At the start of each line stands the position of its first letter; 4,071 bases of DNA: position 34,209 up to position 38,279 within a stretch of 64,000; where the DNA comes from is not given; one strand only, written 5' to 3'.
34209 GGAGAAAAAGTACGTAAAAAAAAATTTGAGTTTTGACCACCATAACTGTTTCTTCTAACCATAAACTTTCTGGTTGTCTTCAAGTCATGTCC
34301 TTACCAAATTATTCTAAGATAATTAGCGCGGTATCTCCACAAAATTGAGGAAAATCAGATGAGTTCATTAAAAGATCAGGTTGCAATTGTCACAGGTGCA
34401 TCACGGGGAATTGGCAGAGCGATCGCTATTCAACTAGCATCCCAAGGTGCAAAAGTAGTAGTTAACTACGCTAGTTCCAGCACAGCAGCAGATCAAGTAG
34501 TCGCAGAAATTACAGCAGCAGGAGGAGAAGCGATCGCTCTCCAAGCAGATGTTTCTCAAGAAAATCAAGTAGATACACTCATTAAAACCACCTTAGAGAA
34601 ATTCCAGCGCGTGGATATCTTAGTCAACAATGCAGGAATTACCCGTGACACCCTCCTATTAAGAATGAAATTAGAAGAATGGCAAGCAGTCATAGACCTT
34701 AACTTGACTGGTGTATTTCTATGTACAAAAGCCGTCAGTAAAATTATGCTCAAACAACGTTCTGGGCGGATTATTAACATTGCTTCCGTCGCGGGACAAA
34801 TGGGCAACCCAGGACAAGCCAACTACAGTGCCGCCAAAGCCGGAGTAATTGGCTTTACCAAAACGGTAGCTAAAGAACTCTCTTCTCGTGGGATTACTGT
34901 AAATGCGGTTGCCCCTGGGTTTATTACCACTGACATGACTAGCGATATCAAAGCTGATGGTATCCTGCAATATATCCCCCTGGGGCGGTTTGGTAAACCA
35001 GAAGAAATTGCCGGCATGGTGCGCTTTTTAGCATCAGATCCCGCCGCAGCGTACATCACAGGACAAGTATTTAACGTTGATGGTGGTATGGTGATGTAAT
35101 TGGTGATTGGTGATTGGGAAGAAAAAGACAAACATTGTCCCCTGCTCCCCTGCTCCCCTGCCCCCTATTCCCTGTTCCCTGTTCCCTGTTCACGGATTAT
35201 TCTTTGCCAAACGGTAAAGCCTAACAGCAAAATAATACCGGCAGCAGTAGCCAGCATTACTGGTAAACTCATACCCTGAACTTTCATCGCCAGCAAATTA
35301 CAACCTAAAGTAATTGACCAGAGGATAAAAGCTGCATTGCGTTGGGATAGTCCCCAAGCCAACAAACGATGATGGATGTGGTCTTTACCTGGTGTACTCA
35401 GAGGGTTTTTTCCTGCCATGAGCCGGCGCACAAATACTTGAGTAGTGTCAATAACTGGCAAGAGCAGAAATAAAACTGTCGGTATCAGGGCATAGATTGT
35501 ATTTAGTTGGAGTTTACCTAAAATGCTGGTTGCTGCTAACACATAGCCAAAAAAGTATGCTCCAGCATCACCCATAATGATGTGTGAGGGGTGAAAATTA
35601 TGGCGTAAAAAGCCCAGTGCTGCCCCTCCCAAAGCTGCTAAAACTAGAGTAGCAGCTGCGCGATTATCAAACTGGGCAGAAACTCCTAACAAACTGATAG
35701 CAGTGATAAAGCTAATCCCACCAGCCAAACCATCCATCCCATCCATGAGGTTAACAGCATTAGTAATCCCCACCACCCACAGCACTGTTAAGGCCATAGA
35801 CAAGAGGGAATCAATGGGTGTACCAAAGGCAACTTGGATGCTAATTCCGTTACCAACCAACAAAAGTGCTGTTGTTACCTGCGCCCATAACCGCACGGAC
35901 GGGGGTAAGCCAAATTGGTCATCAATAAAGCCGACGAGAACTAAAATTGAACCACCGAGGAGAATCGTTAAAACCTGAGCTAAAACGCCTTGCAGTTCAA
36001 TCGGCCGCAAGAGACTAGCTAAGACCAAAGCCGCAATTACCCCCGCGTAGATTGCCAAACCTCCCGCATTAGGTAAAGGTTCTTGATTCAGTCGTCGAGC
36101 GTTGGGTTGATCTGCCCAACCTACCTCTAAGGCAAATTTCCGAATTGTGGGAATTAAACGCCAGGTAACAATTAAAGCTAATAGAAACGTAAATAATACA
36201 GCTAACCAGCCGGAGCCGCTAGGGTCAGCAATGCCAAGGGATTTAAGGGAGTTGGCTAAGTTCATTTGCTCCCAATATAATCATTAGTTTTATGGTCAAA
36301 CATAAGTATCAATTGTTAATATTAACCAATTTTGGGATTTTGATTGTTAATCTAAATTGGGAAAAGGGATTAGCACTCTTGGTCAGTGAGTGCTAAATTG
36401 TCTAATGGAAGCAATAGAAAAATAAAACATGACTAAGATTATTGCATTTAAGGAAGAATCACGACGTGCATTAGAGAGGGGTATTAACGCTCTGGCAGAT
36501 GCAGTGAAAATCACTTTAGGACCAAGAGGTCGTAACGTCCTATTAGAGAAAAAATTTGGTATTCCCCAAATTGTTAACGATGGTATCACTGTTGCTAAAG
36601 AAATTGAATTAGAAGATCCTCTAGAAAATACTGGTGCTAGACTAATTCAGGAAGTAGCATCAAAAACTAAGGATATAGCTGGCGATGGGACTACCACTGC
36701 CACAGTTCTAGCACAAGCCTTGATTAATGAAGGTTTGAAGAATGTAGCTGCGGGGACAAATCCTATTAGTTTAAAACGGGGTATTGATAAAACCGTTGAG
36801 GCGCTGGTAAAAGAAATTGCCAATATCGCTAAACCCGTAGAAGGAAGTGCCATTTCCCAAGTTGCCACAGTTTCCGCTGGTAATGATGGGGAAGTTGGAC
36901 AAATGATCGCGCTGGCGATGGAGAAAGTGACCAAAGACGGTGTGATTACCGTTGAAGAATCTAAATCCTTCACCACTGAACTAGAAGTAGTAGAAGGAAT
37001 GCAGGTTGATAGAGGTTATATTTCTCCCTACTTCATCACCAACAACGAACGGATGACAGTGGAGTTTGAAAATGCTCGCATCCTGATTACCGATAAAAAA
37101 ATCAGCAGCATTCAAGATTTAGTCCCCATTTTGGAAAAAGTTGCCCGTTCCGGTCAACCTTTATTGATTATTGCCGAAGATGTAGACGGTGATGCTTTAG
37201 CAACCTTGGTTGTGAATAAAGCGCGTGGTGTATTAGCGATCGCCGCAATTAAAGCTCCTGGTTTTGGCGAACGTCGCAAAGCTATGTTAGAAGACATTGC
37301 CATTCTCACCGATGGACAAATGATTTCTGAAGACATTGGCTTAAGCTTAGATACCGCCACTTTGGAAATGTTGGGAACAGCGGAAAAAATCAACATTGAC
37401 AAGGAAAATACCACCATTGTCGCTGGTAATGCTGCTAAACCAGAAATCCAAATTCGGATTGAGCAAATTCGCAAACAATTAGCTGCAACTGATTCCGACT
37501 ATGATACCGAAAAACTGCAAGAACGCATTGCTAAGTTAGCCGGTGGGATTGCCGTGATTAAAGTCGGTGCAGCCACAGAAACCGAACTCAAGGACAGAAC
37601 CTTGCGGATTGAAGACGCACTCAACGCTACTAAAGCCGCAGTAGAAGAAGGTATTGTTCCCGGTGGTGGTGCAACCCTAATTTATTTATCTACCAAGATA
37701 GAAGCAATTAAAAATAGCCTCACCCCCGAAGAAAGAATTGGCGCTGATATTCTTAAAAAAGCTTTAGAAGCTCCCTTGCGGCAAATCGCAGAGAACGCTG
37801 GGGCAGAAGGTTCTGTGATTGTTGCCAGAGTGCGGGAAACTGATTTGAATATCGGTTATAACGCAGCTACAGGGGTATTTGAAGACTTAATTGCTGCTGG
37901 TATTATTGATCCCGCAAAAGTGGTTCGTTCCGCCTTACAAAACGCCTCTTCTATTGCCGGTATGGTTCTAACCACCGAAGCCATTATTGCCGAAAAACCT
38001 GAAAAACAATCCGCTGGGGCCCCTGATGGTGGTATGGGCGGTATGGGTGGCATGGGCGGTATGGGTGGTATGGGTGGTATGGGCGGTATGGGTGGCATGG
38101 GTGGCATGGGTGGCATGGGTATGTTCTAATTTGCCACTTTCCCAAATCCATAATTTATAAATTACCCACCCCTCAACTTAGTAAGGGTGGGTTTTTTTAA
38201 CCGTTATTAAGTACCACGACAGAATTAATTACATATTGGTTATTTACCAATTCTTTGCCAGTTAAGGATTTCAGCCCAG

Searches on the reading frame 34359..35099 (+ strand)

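Call 5: search_protein_families(library=pfam, proteins=[window:34359-35099:+], max_evalue=0.01)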
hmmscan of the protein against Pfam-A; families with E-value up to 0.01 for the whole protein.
window:34359-35099:+ (246 aa): 4 families
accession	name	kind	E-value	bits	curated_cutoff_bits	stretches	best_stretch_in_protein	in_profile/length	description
PF13561.12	adh_short_C2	-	3.4e-70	236.7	27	1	13-244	1-235/236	Enoyl-(Acyl carrier protein) reductase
PF00106.31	adh_short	-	8.7e-69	231.3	26.6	1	7-199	1-192/195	short chain dehydrogenase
PF08659.16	KR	-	4.5e-24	85.8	22.6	1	10-185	4-174/180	KR domain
PF01370.27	Epimerase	-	0.006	16.5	20.9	0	10-93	2-73/240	NAD dependent epimerase/dehydratase family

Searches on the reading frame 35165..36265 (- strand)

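Call 49: search_protein_families(library=pfam, proteins=[window:35165-36265:-], max_evalue=0.00001)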
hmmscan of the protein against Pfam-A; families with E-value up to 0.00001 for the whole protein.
window:35165-36265:- (366 aa): 1 family
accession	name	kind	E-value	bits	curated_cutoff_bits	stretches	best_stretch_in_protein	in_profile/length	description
PF00953.26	Glycos_transf_4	-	7.7e-35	120.7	27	1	99-250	2-159/160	Glycosyl transferase family 4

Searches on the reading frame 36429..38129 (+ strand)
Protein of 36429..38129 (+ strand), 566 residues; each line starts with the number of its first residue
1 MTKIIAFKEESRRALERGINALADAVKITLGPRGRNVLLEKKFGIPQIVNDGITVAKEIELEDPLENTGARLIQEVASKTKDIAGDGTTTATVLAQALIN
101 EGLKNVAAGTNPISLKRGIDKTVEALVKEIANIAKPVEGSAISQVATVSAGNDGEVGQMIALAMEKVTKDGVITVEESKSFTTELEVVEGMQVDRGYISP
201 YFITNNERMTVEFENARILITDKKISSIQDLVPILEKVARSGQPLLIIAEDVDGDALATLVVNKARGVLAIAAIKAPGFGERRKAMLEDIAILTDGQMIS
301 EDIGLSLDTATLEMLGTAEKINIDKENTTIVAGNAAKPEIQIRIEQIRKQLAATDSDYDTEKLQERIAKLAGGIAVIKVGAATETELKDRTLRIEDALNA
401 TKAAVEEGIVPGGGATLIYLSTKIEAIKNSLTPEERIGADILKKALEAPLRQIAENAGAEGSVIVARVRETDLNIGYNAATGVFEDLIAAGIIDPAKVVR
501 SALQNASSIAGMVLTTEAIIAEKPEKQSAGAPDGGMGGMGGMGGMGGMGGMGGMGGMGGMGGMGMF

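Call 49: search_protein_families(library=pfam, proteins=[window:36429-38129:+], max_evalue=0.00001)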
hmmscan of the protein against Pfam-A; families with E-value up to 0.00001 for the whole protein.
window:36429-38129:+ (566 aa): 1 family
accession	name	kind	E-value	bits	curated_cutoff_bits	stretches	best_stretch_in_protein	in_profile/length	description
PF00118.29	Cpn60_TCP1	-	2.2e-83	281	34.3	1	22-524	1-490/490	TCP-1/cpn60 chaperonin family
